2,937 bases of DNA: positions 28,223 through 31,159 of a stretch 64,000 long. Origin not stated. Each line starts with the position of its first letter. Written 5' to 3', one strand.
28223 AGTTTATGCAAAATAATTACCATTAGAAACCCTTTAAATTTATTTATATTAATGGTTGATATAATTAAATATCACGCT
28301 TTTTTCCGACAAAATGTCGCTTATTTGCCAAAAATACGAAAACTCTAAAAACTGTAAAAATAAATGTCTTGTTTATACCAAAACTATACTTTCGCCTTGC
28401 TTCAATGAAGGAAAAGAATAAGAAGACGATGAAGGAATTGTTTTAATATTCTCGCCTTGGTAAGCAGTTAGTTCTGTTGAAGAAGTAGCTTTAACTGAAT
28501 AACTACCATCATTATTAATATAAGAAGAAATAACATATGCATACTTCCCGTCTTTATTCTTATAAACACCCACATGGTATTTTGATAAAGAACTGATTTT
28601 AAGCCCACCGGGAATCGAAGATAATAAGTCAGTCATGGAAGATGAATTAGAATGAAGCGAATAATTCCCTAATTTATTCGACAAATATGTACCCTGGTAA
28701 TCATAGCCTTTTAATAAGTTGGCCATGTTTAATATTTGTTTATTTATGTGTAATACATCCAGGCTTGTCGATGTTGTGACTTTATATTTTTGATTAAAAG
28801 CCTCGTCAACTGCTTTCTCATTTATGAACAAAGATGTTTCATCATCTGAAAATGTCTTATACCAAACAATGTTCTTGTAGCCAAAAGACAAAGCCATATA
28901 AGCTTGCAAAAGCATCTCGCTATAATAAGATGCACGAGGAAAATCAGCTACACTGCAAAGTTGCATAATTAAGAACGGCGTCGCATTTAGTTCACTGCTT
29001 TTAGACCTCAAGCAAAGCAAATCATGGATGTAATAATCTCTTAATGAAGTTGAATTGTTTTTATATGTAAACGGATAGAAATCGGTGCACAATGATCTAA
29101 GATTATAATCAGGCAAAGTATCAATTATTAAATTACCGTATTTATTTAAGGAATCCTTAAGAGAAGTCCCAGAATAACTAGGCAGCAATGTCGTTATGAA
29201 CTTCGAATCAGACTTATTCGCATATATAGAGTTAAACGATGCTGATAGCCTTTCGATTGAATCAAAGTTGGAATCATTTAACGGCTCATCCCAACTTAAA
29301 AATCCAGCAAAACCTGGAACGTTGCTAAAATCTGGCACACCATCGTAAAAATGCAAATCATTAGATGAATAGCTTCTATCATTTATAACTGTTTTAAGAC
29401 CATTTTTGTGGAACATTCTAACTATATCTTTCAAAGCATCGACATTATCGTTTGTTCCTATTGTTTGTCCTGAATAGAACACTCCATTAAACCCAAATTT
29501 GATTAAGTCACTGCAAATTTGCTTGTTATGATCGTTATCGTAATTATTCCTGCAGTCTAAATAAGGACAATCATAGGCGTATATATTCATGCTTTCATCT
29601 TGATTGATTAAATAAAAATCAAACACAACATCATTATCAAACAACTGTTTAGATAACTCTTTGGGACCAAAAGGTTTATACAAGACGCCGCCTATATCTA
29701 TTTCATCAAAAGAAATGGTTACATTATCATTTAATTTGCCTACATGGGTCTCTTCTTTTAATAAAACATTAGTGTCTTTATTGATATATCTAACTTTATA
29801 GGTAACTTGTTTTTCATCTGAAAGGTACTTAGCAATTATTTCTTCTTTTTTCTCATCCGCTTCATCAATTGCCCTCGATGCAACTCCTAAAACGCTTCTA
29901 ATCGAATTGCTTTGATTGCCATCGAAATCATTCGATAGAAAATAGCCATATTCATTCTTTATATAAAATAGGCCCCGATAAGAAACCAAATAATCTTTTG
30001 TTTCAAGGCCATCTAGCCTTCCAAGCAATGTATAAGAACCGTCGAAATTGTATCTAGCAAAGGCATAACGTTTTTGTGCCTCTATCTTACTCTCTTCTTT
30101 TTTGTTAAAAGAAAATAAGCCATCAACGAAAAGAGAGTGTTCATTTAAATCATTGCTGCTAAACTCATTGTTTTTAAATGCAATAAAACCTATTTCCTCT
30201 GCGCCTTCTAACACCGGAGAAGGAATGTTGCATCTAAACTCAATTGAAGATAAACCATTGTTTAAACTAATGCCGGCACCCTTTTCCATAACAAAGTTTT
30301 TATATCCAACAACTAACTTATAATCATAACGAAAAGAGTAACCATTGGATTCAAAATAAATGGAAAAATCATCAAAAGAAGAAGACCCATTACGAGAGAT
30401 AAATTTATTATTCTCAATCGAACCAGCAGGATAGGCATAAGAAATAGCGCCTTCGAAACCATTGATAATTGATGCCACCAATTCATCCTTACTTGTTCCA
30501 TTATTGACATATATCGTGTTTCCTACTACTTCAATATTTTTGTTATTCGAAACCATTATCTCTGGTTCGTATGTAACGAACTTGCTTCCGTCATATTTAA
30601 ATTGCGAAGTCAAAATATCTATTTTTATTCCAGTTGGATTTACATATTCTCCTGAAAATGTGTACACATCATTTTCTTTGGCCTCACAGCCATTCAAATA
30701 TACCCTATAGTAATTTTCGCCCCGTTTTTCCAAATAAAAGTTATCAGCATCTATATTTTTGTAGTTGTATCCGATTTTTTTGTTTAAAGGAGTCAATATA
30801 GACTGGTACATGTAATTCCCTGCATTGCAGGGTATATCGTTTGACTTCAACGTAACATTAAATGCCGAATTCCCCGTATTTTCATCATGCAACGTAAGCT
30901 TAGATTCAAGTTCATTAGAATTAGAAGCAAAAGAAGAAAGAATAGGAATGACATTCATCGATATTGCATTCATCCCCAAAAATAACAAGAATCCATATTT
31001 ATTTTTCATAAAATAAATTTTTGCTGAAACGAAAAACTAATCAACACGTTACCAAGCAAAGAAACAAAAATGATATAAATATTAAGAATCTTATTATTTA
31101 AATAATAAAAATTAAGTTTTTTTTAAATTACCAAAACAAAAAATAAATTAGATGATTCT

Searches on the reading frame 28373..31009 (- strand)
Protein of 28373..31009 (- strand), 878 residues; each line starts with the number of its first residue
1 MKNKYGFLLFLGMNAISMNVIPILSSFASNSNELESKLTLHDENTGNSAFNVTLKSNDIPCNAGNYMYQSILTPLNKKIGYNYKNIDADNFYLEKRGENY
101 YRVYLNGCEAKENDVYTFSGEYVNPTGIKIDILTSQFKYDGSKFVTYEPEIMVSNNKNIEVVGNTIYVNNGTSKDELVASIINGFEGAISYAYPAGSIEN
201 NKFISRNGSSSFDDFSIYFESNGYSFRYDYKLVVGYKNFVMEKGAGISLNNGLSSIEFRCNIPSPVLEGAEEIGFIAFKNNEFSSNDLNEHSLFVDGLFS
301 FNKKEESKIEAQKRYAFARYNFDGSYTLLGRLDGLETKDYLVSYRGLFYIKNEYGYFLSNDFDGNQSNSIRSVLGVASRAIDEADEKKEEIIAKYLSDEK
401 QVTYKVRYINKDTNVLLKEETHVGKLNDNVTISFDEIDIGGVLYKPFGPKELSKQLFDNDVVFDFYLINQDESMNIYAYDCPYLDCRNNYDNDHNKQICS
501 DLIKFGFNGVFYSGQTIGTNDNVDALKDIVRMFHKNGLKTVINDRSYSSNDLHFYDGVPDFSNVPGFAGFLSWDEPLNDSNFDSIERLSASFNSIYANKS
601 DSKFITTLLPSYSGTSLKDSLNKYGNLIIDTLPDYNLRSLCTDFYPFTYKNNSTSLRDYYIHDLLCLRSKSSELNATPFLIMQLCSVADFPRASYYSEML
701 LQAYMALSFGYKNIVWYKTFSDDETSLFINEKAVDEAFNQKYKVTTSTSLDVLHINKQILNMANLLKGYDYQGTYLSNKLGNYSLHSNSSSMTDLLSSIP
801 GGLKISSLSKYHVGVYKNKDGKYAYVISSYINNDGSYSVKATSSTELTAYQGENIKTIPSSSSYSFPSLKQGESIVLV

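Call 26: find_encoding_contigs(protein=window:28373-31009:-, flank=10000, max_places=1)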
Protein window:28373-31009:- (878 aa): 1 contig read that carries it; 1 place shown.
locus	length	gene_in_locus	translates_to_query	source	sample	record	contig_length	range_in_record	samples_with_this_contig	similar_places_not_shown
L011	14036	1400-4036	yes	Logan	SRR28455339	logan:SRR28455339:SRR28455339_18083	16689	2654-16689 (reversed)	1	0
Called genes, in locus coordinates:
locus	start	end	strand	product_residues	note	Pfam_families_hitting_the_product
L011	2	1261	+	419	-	?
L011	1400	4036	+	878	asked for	-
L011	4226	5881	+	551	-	-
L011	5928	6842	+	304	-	PF20434:BD-FAE, PF00326:Peptidase_S9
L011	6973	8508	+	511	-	PF00005:ABC_tran, PF17912:OB_MalK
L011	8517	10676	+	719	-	-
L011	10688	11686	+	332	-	PF00528:BPD_transp_1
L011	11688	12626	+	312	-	PF00528:BPD_transp_1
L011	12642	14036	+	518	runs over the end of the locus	PF01547:SBP_bac_1, PF13416:SBP_bac_8, PF13531:SBP_bac_11 (faint)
